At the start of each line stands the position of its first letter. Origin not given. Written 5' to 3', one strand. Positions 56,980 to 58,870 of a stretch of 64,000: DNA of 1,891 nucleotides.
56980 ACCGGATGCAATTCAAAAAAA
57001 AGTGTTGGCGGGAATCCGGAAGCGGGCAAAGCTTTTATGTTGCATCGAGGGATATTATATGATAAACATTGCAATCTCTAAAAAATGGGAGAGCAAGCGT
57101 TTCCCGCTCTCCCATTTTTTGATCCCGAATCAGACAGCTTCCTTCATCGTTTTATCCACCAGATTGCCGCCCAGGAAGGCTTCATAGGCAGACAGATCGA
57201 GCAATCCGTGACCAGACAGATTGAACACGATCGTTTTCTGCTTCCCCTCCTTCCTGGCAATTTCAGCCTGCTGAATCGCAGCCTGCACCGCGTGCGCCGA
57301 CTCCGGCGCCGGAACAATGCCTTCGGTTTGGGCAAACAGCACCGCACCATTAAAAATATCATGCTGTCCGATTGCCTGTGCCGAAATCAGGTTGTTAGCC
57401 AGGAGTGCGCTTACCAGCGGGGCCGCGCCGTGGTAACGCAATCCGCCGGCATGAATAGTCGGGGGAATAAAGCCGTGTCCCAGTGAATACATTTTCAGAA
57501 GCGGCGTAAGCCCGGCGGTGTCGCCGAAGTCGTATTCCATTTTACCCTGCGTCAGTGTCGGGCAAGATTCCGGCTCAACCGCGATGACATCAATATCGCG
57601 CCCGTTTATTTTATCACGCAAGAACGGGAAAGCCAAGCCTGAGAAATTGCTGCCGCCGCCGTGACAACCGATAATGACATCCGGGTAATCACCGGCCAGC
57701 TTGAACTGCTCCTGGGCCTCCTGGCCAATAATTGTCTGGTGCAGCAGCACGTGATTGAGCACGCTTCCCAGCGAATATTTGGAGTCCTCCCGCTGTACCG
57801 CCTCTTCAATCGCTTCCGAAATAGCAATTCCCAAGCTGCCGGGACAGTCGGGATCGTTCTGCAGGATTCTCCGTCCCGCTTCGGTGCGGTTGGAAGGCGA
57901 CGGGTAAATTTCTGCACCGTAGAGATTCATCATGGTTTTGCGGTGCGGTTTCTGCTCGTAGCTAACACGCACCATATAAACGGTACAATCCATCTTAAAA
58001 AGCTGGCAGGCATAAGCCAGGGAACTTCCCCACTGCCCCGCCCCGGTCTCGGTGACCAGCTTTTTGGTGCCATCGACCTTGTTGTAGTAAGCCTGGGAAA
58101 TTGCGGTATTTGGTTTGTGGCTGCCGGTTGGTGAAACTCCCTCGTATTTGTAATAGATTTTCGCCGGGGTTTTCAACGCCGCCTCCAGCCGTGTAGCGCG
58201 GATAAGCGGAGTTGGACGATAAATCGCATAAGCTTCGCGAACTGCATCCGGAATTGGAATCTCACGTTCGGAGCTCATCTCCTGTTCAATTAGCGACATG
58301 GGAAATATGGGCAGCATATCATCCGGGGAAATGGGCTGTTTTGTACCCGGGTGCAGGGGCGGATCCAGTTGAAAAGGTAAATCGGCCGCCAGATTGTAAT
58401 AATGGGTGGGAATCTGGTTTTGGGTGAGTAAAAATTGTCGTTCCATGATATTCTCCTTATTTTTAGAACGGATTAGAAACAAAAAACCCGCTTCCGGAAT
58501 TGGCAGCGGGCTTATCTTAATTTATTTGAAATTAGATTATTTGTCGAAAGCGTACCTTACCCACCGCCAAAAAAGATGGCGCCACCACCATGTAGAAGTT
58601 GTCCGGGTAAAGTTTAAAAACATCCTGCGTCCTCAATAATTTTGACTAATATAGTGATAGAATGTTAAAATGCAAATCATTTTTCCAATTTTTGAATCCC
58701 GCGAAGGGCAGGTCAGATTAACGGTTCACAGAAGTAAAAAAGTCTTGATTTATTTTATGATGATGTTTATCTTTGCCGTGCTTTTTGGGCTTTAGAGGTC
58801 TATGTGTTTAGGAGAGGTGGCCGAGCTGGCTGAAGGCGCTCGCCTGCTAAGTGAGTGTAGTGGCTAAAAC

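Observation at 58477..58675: Unannotated Trp-codon leader peptide and attenuator controlling a standalone trpB2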

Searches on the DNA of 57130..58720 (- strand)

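Call 13: search_rna_families(source=window, start=58400, end=58720, threshold=evalue, max_evalue=10, show_alignments=3)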
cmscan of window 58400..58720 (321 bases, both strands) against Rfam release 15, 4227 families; matches with E-value up to 10: 10.
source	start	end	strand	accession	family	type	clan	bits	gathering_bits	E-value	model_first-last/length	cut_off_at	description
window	58478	58592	-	RF00513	Trp_leader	Cis-reg; leader;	-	25.7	41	0.0031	1-100/100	no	Tryptophan operon leader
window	58477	58624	-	RF00515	PyrR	Cis-reg;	-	21.4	54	0.84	1-115/115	no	PyrR binding site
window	58475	58553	-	RF02371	PyrG_leader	Cis-reg; leader;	-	20.2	65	2.3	1-78/78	no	PyrG leader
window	58500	58570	-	RF02625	WsnRNA46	Gene; sRNA;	-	18.5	65.3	0.44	40-113/151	no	Wolbachia sRNA 46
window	58481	58580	-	RF02552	RcsR1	Gene; sRNA;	-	17.6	60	0.29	1-96/96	no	RcsR1 sRNA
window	58450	58523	+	RF02371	PyrG_leader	Cis-reg; leader;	-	16.9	65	9.8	1-78/78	no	PyrG leader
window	58681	58715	-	RF01371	CRISPR-DR58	Gene; CRISPR;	-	15.9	38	2.2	1-37/37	no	CRISPR RNA direct repeat element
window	58469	58558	-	RF00121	MicC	Gene; sRNA;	-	15.7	90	7.8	1-123/123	no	MicC RNA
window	58477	58540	-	RF00506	Thr_leader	Cis-reg; leader;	-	15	55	2.3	1-118/118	no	Threonine operon leader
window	58644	58720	-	RF01454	RCNMV_5UTR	Cis-reg;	-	12.6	75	9.4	41-123/123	5'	5'UTR enhancer element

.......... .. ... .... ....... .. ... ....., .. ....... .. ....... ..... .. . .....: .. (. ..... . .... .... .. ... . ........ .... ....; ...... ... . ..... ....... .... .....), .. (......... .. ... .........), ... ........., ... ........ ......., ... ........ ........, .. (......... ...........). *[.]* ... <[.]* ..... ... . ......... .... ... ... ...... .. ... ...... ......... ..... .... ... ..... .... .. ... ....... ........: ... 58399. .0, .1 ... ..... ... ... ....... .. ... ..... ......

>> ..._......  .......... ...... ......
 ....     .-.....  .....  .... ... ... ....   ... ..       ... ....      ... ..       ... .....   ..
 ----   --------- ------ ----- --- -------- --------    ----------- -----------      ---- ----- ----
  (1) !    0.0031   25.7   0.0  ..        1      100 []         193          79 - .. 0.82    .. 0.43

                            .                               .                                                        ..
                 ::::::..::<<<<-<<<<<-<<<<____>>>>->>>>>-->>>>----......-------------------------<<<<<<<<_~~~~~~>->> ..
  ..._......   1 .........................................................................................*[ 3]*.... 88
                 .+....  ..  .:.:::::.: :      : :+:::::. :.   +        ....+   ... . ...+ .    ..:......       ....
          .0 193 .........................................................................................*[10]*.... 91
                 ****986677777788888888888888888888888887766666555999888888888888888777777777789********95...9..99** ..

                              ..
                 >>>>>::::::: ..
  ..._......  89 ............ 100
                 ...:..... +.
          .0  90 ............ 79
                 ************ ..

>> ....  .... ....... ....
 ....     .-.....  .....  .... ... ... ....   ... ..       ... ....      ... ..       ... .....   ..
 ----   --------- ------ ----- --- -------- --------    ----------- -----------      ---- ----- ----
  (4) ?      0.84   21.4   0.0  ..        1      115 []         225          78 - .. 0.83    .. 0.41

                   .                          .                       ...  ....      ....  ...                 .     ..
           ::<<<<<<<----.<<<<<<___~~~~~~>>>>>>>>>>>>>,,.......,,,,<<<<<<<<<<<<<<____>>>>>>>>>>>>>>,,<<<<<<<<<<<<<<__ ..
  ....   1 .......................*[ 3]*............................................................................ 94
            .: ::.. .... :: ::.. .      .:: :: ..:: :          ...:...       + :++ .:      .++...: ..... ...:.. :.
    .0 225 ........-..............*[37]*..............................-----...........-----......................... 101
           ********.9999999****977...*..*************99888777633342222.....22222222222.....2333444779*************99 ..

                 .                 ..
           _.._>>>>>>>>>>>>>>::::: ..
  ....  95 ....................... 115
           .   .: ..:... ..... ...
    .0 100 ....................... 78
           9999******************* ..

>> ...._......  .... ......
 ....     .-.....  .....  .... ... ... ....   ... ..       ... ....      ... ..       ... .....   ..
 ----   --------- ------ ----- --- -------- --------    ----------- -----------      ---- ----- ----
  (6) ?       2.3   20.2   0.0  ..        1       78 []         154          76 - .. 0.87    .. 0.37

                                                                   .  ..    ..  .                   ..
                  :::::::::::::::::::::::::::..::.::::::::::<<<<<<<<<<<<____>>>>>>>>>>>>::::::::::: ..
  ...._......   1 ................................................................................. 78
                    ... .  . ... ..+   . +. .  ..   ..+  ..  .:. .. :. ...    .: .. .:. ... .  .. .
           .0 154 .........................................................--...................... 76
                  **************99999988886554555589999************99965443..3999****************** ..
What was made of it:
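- On Rfam RF00513 Trp_leader: 25.7 bits, E 0.0031 in a 321-nt search (call 13).
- On Rfam RF01692 Bacteroid-trp: Not among the matches even at E <= 10 (call 13).
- On T-box leader (RF00230): No match at E <= 10 (call 13).
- Closest known: Bacteroid-trp RNA motif. Different: There is no match in the window leader even at E <= 10 (call 13).
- The E. coli-type Trp_leader model gives the best, sub-threshold, Rfam match (call 13). There is no T-box match, or any match to another riboswitch or leader family, even at E <= 10 (call 13).
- Tried and rejected: Rfam in E-value mode: only a sub-threshold Trp_leader match (call 13).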

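Call 52: build_rna_model(alignment_id=A1, structure=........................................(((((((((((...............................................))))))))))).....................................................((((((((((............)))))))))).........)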
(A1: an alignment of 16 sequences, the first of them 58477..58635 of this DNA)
Model R1 built from alignment A1 (16 sequences, 203 columns); structure: as given.
model positions 156; base pairs 21; branch points 1; effective number of sequences 6.89; information 0.59 bits per position. Calibrated on 0.2 Mb of random sequence (short: E-values are rough).
structure used (alignment columns):
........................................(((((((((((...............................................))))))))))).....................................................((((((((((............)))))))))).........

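Call 54: search_with_rna_model(model_id=R1, sources=[window, L001, L002, L003, L004, L005, L006, L007, L008, L009, L010, L011, L012, L013, L014, L015, L016, L017, L018, L019, L020, L021, L022, L023, L024, L025, L026, L027, L028, L029, L030, L031, L032, L033, L034, L035, L036, L037, L038, L039, L040, L041, L042, L043, L044, L045, L046, L047, L048, L049, L050, L051, L052, L053, L054, L055, L056, L057, L058, L059, L060, L061, L062, L063, L064, L065, L066, L067, L068, L069, L070, L071, L072, L073, L074, L075, L076, L077, L078, L079, L080, L081, L082, L083, L084, L085, L086, L087, L088, L089, L090, L091, L092, L093, L094, L095, L096, L097, L098, L099], max_evalue=1)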
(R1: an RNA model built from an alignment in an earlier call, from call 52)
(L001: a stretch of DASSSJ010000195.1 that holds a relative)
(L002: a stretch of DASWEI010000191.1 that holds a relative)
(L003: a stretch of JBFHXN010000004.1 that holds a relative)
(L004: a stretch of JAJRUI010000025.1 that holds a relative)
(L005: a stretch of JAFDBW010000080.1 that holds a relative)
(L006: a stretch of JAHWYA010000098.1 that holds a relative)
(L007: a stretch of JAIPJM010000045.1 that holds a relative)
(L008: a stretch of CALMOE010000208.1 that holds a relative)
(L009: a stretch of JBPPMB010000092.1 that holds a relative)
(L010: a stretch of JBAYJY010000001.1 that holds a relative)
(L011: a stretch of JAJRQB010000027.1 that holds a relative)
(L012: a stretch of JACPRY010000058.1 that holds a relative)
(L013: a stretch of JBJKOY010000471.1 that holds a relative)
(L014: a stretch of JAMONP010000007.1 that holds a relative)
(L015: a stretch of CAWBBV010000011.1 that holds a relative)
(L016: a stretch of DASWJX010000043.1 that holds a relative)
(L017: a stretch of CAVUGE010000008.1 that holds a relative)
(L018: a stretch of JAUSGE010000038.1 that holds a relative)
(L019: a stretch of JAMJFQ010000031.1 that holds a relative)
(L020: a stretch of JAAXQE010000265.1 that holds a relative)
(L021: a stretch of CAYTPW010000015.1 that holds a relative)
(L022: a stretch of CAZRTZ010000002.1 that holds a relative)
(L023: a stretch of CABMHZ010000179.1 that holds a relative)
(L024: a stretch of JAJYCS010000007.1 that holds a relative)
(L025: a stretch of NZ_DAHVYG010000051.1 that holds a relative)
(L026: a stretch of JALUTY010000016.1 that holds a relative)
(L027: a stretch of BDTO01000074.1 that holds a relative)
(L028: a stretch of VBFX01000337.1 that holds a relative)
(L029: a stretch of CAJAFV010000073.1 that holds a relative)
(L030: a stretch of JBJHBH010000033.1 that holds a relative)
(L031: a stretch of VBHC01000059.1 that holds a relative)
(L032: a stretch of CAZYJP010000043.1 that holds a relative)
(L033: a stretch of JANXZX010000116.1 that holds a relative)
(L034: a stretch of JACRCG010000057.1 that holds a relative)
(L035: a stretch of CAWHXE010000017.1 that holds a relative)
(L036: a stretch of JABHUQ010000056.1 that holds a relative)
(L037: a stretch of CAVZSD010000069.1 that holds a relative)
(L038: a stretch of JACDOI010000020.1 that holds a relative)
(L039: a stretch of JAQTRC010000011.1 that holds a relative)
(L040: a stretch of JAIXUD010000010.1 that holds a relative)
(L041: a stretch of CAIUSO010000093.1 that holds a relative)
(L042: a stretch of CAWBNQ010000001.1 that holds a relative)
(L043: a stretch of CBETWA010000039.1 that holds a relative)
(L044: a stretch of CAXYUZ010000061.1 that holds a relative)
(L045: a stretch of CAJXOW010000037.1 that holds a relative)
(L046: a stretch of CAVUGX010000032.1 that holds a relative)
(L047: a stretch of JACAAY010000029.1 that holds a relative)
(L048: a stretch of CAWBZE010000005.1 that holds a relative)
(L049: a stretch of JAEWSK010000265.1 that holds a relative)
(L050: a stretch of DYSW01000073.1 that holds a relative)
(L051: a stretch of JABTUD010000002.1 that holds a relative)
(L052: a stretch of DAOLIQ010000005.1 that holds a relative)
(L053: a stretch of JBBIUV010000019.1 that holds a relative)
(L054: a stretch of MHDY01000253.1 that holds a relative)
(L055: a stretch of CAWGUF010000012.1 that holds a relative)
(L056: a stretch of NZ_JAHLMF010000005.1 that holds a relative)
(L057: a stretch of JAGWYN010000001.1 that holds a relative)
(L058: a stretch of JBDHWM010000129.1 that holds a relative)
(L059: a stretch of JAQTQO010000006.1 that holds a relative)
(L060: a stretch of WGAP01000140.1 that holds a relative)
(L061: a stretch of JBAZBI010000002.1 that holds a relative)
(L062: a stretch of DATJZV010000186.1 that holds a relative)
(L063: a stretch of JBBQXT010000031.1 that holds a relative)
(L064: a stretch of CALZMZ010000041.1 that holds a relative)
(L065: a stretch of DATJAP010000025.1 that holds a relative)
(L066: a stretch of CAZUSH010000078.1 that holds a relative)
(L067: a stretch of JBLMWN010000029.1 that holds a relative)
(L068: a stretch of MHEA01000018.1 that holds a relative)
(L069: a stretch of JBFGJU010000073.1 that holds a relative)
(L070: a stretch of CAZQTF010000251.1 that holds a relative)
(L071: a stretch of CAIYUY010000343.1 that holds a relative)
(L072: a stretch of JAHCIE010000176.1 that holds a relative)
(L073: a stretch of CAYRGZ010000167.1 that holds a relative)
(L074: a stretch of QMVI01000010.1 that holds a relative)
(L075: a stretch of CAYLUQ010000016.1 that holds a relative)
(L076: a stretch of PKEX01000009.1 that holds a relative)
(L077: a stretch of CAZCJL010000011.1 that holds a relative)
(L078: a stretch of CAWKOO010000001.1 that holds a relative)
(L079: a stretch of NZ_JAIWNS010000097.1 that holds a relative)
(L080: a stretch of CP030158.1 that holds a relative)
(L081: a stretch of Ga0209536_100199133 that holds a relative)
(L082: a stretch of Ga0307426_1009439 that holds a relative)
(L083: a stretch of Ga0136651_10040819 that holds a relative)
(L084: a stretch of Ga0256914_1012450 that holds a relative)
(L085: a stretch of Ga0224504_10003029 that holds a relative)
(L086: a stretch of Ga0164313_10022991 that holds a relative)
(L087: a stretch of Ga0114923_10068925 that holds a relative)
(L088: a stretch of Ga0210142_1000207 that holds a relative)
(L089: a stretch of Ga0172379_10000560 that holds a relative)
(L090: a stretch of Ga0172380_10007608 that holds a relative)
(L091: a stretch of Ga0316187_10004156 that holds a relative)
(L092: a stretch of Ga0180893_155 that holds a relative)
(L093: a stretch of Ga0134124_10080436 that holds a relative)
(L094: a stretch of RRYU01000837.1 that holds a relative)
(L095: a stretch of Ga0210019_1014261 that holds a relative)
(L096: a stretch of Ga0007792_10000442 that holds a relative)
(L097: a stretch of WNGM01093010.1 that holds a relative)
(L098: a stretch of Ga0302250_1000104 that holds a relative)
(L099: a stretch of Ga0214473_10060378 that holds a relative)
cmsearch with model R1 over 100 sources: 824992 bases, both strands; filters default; matches with E-value up to 1: 12.
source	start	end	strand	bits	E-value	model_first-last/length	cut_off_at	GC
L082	85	237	+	131.9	1.3e-22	1-156/156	no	0.39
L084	2814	2971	+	116.5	1.4e-19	1-156/156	no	0.46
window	58477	58635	-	114.8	3.2e-19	1-156/156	no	0.43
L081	193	348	+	106.6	1.4e-17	1-156/156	no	0.38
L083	772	923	+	104.6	3.3e-17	1-156/156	no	0.37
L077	2925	3082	+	41.8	9.4e-05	1-156/156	no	0.37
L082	192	303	-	26.6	0.094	1-156/156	no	0.37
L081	313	373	-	26.6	0.095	87-149/156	no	0.39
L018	7801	7960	-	24.9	0.2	1-156/156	no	0.33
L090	4655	4767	+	24.1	0.29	1-156/156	no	0.31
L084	2934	3002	-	22.1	0.73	82-149/156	no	0.46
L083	879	1013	-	22.1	0.74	1-156/156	no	0.3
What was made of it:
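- The CM found no second copy in the window (call 54).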

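Call 55: search_with_rna_model(model_id=R1, sources=[L100, L101, L102, L103, L104, L105, L106, L107, L108, L109, L110, L111, L112, L113, L114, L115, L116, L117, L118, L119, L120, L121, L122, L123, L124, L125, L126, L127, L128, L129, L130, L131, L132, L133, L134, L135, L136, L137, L138, L139, L140, L141, L142, L143, L144, L145, L146, L147, L148, L149, L150, L151, L152, L153, L154, L155, L156, L157, L158, L159, L160, L161, L162, L163, L164, L165, L166, L167, L168, L169, L170, L171, L172, L173, L174, L175, L176], max_evalue=1)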
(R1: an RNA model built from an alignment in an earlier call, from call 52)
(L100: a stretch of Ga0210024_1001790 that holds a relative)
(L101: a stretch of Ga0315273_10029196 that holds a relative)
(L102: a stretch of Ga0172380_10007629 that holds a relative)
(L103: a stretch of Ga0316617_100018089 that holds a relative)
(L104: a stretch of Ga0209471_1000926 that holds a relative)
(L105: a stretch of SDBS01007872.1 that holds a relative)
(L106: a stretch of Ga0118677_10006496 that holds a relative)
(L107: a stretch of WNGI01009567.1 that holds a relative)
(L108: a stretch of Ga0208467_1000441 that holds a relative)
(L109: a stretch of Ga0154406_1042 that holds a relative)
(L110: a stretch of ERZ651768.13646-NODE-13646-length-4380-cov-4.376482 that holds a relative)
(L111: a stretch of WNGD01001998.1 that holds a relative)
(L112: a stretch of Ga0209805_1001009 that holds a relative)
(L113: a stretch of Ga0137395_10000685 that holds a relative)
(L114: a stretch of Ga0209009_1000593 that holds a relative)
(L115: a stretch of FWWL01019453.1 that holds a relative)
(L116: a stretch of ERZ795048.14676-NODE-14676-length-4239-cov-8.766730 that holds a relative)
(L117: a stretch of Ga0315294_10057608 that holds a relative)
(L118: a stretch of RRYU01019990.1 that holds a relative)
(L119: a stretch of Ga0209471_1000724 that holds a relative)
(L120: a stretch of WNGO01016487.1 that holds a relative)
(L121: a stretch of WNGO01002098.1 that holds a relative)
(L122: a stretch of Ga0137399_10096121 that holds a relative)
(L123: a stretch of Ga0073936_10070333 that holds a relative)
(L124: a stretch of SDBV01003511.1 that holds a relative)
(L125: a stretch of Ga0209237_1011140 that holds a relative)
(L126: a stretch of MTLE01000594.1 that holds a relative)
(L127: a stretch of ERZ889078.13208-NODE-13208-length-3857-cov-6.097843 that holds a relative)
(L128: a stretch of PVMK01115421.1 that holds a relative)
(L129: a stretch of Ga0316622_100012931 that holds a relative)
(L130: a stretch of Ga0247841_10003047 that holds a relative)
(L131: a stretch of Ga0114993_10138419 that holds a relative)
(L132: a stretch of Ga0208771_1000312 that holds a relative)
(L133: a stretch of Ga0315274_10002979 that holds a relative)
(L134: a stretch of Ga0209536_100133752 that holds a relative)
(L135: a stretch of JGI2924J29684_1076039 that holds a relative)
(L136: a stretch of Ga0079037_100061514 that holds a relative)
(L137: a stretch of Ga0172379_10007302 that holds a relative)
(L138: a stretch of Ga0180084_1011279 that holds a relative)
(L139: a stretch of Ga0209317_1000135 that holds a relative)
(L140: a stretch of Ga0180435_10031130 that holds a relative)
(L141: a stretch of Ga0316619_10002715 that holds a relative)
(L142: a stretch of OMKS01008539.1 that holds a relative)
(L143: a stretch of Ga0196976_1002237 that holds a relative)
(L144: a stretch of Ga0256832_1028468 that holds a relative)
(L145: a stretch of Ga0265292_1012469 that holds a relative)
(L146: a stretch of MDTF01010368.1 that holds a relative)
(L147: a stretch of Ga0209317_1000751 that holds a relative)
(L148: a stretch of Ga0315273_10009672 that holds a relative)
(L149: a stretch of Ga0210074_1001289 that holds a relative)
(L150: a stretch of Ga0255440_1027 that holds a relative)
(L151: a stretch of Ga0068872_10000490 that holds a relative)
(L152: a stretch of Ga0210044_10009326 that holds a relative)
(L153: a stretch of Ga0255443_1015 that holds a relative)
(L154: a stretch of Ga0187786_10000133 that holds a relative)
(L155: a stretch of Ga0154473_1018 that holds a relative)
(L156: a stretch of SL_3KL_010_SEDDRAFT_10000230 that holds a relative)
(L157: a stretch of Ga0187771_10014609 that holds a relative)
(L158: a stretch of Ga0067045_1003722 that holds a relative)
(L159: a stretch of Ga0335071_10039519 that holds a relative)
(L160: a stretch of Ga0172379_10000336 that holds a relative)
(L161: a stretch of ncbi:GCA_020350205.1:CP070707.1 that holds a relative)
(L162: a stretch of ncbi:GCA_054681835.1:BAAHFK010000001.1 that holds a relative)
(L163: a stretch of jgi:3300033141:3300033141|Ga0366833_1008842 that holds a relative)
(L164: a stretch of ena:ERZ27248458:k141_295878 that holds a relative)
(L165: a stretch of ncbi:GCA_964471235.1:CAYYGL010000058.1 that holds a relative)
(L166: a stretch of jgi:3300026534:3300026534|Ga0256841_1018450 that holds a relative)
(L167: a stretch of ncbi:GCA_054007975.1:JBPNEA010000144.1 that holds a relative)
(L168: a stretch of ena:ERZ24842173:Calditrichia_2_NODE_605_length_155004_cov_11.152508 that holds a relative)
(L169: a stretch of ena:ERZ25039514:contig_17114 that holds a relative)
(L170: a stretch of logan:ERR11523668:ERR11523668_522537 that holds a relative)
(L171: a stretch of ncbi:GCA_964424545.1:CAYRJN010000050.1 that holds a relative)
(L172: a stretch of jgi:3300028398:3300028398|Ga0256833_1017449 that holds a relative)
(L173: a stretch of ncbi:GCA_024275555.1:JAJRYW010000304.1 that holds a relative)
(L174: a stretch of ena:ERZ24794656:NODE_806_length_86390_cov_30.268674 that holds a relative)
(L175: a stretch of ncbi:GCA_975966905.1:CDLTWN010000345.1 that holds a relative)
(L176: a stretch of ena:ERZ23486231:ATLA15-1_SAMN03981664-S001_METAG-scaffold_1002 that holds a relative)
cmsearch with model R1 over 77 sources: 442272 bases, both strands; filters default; matches with E-value up to 1: 26.
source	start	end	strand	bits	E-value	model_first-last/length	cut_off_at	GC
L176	2321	2473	+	123.5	3.2e-21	1-156/156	no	0.39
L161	3825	3975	+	120.4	1.3e-20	1-156/156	no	0.41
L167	2657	2815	+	116.1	9.6e-20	1-156/156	no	0.48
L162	3825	3977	+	109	2.4e-18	1-156/156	no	0.42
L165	2807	2975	+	106.7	6.8e-18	1-156/156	no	0.41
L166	404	572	+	106.7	6.8e-18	1-156/156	no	0.41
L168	2816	2978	+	106.6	7.1e-18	1-156/156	no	0.35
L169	2822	2980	+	101.7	6.6e-17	1-156/156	no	0.4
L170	566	724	+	100.6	1.1e-16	1-156/156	no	0.39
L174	2334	2484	+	100.4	1.2e-16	1-156/156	no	0.37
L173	2311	2475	+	92.7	4.1e-15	1-156/156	no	0.49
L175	1175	1349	+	77.8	3.6e-12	1-156/156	no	0.48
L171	2818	2974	+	73.9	2.1e-11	1-156/156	no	0.34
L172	917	1073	+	73.9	2.1e-11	1-156/156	no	0.34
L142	941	1120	+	59.9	1.3e-08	1-156/156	no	0.34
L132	1738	1897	+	47.2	4.3e-06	1-156/156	no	0.32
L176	2432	2539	-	39.1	0.00017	1-156/156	no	0.34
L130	2733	2873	+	36.9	0.00047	1-156/156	no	0.33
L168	2935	3060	-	33.4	0.0023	1-156/156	no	0.37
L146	2803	2960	+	32.4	0.0035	1-156/156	no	0.39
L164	1810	1940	+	31.5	0.0053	1-156/156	no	0.32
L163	2841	2972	+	29.6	0.013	1-156/156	no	0.3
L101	1681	1873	+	29.1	0.016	1-156/156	no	0.45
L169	2945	2988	-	28.9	0.017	106-149/156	no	0.43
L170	689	732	-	28.9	0.017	106-149/156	no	0.43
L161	3941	4090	-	25.4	0.088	1-156/156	no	0.44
